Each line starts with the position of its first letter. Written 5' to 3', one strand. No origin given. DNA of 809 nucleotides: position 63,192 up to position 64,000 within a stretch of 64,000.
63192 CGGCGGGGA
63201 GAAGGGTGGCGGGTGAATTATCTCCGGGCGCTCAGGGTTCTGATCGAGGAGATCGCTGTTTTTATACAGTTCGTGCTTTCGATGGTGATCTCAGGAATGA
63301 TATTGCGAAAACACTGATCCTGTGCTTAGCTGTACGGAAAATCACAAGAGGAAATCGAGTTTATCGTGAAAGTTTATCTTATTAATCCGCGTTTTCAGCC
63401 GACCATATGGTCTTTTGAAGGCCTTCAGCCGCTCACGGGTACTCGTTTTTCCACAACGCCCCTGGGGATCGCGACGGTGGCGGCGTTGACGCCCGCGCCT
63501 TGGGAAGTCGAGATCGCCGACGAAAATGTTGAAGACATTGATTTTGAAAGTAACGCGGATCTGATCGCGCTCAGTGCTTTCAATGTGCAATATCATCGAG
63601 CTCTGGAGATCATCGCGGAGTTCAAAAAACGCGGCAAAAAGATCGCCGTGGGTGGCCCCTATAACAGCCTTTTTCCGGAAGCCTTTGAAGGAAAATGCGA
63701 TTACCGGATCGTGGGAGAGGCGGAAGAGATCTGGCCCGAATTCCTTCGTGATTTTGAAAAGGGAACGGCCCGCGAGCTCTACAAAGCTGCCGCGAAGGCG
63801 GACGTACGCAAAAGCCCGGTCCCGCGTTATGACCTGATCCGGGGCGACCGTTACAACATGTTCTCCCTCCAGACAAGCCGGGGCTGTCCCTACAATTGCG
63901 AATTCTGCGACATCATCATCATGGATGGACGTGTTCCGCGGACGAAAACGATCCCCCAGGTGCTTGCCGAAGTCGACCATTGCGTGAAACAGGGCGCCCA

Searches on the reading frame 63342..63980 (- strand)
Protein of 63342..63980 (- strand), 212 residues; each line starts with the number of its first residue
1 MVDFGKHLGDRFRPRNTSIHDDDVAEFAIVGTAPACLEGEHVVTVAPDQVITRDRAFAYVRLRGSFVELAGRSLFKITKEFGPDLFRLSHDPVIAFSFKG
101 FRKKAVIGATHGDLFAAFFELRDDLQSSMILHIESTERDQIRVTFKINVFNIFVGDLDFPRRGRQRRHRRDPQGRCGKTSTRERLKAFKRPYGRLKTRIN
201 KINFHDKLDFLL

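Call 64: find_encoding_contigs(protein=window:63342-63980:-, flank=10000, max_places=2)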
Protein window:63342-63980:- (212 aa): no gene with exactly this product is on record in the collection.
